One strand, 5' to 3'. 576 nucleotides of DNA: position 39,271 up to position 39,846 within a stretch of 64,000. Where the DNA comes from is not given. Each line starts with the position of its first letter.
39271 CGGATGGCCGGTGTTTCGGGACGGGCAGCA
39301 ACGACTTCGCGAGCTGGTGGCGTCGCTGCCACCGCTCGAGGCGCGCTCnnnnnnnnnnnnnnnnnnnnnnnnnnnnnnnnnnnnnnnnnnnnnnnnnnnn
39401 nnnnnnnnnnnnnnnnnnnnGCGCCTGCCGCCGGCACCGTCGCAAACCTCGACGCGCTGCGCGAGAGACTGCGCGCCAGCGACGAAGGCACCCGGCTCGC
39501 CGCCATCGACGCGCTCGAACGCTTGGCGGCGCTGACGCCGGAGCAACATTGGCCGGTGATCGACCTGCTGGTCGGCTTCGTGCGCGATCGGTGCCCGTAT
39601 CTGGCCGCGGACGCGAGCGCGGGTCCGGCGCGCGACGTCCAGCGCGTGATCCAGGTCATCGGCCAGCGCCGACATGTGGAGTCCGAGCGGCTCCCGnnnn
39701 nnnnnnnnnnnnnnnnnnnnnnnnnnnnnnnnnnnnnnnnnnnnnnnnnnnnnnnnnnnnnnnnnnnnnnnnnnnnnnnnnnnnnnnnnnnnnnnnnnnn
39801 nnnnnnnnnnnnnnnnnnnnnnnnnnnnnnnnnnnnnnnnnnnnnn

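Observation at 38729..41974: Translationally coupled four-gene operon: MBL hydrolase, pentapeptide-repeat protein, MBL hydrolase, esterase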

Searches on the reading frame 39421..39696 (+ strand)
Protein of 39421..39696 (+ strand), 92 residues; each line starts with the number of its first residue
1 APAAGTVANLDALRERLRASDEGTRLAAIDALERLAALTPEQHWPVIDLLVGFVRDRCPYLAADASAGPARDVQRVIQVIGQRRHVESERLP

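Call 60: predict_structure(protein=window:39421-39696:+)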
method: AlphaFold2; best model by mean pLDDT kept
length: 92 residues; sequences in the alignment: 1
mean_pLDDT: 57.5   pTM: 0.34
mean pLDDT of the five models: 57.5, 54.5, 53.0, 48.9, 48.1
residues with pLDDT >= 90: 0; 70-90: 8; 50-70: 59; < 50: 25
segments of 3 or more residues with pLDDT < 50: 1-10, 61-65, 69-72
pLDDT, mean of each block of 10 residues (from residue 1): 38 65 71 65 62 56 49 53 60 46
secondary structure, 60 per line:
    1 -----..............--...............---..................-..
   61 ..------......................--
elements in order: H6-19 H22-36 H40-57 H59-62 H69-90

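Call 61: search_protein_representatives(protein=window:39421-39696:+)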
Query: 92 residues. Proteins with E-value up to 0.001 (for the whole library): 182; up to 1e-10: 1; up to 1e-30: 0. The best 150 are listed.
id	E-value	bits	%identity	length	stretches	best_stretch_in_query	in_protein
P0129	9.5e-18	80.2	46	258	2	7-92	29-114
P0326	2.1e-08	50.3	48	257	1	2-92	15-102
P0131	2.4e-08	50.2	43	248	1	7-91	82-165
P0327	1.0e-07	48.1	45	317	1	15-84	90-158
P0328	1.5e-07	47.6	39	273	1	15-85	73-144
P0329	1.9e-07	47.3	34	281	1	16-85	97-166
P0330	2.1e-07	47.1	40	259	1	23-87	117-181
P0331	3.5e-07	46.4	42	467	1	16-86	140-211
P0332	4.2e-07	46.2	43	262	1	17-85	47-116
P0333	4.6e-07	46.1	39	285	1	21-84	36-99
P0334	6.4e-07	45.6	43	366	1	15-83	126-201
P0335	8.0e-07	45.3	39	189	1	15-84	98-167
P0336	1.2e-06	44.7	38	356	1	22-88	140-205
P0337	1.4e-06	44.5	41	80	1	24-86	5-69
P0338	1.6e-06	44.3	47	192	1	12-85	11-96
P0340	3.5e-06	43.2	39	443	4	43-83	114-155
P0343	4.9e-06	42.8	29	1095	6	11-64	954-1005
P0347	1.1e-05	41.6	35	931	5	8-58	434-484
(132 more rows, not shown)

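Call 62: search_protein_families(library=pfam, proteins=[P0326, P0327, P0328, P0329, P0331, P0334, P0340, P0343, P0347, P0335], max_evalue=0.001)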
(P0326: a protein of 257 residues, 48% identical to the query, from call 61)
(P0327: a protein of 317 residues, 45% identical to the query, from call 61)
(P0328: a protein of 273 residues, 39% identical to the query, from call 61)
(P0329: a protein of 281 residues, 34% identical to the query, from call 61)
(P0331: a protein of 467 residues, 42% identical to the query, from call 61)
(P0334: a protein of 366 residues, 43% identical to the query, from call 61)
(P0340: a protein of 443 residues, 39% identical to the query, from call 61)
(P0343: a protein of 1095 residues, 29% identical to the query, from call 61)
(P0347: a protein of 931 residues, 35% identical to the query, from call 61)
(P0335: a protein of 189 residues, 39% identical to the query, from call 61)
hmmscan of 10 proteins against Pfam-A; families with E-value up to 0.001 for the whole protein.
P0326 (257 aa): 4 families
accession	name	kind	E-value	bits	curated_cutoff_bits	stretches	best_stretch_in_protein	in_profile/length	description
PF00805.28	Pentapeptide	-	2e-41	139.5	20.2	5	118-155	1-38/40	Pentapeptide repeats (8 copies)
PF13599.13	Pentapeptide_4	-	8.3e-16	58.3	38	2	110-184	3-77/78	Pentapeptide repeat region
PF13576.12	Pentapeptide_3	-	1.3e-12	48.2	27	1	112-144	3-37/48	Pentapeptide repeats (9 copies)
PF25296.1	Decapeptide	-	0.00027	21.2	45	0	167-234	4-70/74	Decapeptide repeat region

P0327 (317 aa): 3 families
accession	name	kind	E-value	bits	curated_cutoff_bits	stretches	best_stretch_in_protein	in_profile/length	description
PF00805.28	Pentapeptide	-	8.2e-25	86.5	20.2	3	238-277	1-40/40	Pentapeptide repeats (8 copies)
PF13599.13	Pentapeptide_4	-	2.3e-08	34.4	38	0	171-229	19-77/78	Pentapeptide repeat region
PF13576.12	Pentapeptide_3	-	4.6e-06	27.2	27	0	212-248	9-47/48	Pentapeptide repeats (9 copies)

P0328 (273 aa): 3 families
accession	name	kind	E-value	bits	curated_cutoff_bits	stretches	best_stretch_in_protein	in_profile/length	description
PF00805.28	Pentapeptide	-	1.7e-21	75.9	20.2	2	179-218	1-40/40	Pentapeptide repeats (8 copies)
PF13599.13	Pentapeptide_4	-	9.3e-14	51.7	38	2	200-263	2-65/78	Pentapeptide repeat region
PF13576.12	Pentapeptide_3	-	1.3e-07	32.2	27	1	179-219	4-47/48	Pentapeptide repeats (9 copies)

P0329 (281 aa): 2 families
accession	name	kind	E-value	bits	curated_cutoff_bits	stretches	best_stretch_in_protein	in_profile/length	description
PF00805.28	Pentapeptide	-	6.1e-15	54.9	20.2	2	209-246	1-38/40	Pentapeptide repeats (8 copies)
PF13576.12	Pentapeptide_3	-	1.7e-10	41.4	27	2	203-244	3-47/48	Pentapeptide repeats (9 copies)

P0331 (467 aa): 4 families
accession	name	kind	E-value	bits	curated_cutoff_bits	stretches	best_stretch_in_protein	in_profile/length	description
PF00805.28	Pentapeptide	-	7.4e-46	153.7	20.2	5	242-279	2-39/40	Pentapeptide repeats (8 copies)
PF13576.12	Pentapeptide_3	-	1.1e-19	70.8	27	1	399-433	2-38/48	Pentapeptide repeats (9 copies)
PF13599.13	Pentapeptide_4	-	5.9e-18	65.1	38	3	324-392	9-77/78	Pentapeptide repeat region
PF25296.1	Decapeptide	-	9e-07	29.1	45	0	242-297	6-61/74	Decapeptide repeat region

P0334 (366 aa): 3 families
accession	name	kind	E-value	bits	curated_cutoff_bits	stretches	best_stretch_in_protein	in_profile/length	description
PF00805.28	Pentapeptide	-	7e-27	93.1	20.2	3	250-286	3-39/40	Pentapeptide repeats (8 copies)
PF13599.13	Pentapeptide_4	-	1.1e-11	45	38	1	256-323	9-76/78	Pentapeptide repeat region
PF13576.12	Pentapeptide_3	-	2.5e-08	34.5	27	0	258-298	4-47/48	Pentapeptide repeats (9 copies)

P0340 (443 aa): 2 families
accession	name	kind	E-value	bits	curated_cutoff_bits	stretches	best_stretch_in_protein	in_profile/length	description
PF00550.31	PP-binding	-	9.9e-22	77.4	20.8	3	163-231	1-67/67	Phosphopantetheine attachment site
PF07530.16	PRE_C2HC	-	0.00066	20.2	22.1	0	59-86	18-43/68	Associated with zinc fingers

P0343 (1095 aa): 12 families
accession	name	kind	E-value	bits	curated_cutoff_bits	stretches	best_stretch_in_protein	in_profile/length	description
PF13646.12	HEAT_2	-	1.9e-85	281.7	27.7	11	139-213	19-88/88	HEAT repeats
PF02985.28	HEAT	-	3.1e-49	160.7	23.5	0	188-218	1-30/31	HEAT repeat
PF03130.22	HEAT_PBS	-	6.4e-29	97.6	20.9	0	242-270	1-27/27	PBS lyase HEAT-like repeat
PF12717.13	Cnd1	-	5.8e-23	82.2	26.4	0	909-963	12-70/162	non-SMC mitotic condensation complex subunit 1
PF20168.4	PDS5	-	3.4e-16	58.7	27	0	718-783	332-398/1053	Sister chromatid cohesion protein PDS5 protein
PF23271.1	HEAT_GCN1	-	1.3e-13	51.6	27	0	359-457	37-145/190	Stalled ribosome sensor GCN1-like, HEAT repeats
PF01602.26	Adaptin_N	-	4.1e-13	49.2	37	0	535-615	116-275/524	Adaptin N terminal region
PF20031.4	DUF6437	-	2.1e-09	37.6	27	0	230-253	17-40/76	Family of unknown function (DUF6437)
PF21581.3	SCD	-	1.5e-07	32.1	27.5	0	579-604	37-62/75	Stromalin conservative domain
PF25156.2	PNGase_A_C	-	4.1e-06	27.2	27.9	0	388-416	13-39/76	PNGase_A C-terminal domain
PF25767.1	ARM_TBCD_2nd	-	0.0003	20.7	29.7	0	498-527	75-104/245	Tubulin-specific chaperone D-like, ARM repeats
PF15189.11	MEIOC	-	0.00061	20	27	0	533-593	76-136/166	Meiosis-specific coiled-coil domain-containing protein MEIOC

P0347 (931 aa): 29 families (the best 25 are shown)
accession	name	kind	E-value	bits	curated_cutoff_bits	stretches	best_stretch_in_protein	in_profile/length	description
PF02985.28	HEAT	-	3.4e-51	166.7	23.5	1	660-688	1-29/31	HEAT repeat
PF13646.12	HEAT_2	-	4.4e-40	136.3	27.7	7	734-829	2-87/88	HEAT repeats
PF20168.4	PDS5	-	3.1e-27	95.3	27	3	595-723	252-387/1053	Sister chromatid cohesion protein PDS5 protein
PF13513.12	HEAT_EZ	-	8.6e-27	93.5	27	2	600-648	2-54/55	HEAT-like repeat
PF12717.13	Cnd1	-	7.4e-23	81.8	26.4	2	656-767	18-132/162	non-SMC mitotic condensation complex subunit 1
PF01602.26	Adaptin_N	-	1e-21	77.6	37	4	658-816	264-423/524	Adaptin N terminal region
PF12755.13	Vac14_Fab1_bd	-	2.1e-17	64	22.1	0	605-679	13-88/97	Vacuolar 14 Fab1-binding region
PF24492.1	HEAT_ECM29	-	2.9e-17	63.7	27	0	800-839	107-146/160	Proteasome adapter and scaffold protein ECM29, HEAT-repeat domain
PF12348.14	CLASP_N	-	4.4e-17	62.8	27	2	413-548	66-211/227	CLASP N terminal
PF24987.1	HEAT_EF3_N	-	3e-15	57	32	0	612-691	55-136/169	EF3 N-terminal HEAT repeat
PF21581.3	SCD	-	2.3e-14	53.9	27.5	0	632-690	1-61/75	Stromalin conservative domain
PF25786.1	HEAT_GCN1_C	-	5.2e-14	53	27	1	619-699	24-107/151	GCN1-like, C-terminal HEAT repeats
PF10363.15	RTP1_C1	-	1.3e-12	48.2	25.9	0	625-724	2-106/112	Required for nuclear transport of RNA pol II C-terminus 1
PF01347.28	Vitellogenin_N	-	2.5e-12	46.6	24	0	595-678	506-584/590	Lipoprotein amino terminal region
PF24714.1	TOR1L1_N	-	7.7e-12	45.6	43.3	1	657-835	39-241/281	TORTIFOLIA1 N-terminal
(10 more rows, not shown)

P0335 (189 aa): 0 families
